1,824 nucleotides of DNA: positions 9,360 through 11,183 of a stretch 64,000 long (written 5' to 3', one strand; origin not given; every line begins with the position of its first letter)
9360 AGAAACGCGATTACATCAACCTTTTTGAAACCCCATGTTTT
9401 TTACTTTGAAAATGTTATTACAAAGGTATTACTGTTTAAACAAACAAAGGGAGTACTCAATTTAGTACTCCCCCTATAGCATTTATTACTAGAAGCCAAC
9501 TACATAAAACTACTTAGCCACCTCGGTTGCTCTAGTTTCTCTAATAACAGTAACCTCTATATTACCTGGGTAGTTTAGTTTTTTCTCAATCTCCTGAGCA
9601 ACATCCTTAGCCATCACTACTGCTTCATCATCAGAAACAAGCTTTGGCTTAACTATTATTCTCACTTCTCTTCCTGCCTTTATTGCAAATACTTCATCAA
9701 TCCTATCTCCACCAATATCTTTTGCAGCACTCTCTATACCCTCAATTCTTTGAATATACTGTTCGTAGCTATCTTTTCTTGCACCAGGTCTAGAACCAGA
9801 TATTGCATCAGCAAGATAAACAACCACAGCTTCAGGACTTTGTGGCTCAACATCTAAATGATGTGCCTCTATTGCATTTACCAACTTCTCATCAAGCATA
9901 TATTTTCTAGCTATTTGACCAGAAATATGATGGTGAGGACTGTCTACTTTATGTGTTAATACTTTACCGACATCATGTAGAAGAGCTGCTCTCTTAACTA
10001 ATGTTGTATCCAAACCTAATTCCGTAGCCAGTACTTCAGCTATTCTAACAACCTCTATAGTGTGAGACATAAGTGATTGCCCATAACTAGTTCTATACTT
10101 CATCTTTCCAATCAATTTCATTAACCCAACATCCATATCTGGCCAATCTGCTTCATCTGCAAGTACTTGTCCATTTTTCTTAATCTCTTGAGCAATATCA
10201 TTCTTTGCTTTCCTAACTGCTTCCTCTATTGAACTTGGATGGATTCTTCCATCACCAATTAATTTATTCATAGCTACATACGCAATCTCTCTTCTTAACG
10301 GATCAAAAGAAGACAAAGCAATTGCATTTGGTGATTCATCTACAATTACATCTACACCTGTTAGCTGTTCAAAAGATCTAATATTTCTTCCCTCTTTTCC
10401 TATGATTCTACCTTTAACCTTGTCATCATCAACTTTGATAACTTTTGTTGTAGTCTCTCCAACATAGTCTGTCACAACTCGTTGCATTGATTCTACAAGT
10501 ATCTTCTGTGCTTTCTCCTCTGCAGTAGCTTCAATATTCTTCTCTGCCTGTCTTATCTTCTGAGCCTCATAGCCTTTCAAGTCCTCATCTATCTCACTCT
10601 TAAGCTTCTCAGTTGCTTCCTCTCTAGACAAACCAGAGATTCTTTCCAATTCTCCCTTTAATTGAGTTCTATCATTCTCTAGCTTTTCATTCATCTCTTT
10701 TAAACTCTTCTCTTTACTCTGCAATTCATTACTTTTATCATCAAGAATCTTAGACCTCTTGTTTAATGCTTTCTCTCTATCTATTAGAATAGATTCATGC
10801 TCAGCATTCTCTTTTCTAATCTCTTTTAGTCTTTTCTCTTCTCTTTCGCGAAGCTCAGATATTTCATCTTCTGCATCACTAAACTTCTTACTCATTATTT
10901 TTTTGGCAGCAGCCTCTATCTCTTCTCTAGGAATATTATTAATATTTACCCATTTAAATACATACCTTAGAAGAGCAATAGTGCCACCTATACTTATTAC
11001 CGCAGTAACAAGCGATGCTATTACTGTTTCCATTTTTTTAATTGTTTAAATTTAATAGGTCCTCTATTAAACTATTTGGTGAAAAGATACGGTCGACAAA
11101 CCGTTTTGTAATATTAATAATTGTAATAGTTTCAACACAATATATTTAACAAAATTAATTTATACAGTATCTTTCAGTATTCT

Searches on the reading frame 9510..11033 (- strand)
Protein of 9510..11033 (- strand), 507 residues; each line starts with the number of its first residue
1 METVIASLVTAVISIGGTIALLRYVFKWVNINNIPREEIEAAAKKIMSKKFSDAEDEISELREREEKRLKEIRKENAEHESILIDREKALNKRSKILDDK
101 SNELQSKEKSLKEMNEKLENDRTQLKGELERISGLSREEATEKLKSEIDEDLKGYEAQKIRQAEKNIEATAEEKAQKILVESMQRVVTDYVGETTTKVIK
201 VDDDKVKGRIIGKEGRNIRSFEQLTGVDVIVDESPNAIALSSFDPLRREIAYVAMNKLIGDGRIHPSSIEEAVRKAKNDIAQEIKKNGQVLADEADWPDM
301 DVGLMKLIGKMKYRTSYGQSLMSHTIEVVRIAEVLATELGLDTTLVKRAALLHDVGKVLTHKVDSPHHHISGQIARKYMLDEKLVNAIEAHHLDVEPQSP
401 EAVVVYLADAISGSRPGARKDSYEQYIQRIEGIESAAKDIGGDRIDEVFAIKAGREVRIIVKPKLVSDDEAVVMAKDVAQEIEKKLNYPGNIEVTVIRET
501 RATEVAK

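Call 45: search_protein_families(library=pfam, max_evalue=0.001, proteins=[window:9510-11033:-])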
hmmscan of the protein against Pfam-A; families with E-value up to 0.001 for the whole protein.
window:9510-11033:- (507 aa): 5 families
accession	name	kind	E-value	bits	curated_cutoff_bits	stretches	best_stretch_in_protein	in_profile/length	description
PF12072.13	RNase_Y_N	-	4.8e-21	75.6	32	1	41-190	45-201/201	RNase Y N-terminal region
PF01966.28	HD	-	1.4e-16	61.2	22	1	323-412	3-114/116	HD domain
PF00013.35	KH_1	-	9.8e-07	28.9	21.5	1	199-235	4-40/66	KH domain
PF08668.18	HDOD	-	0.0003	20.8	22.9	0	319-361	93-136/196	HDOD domain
PF13083.13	KH_KhpA-B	-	0.0004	20.7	32.1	1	177-225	9-58/73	KhpA/KhpB, KH domain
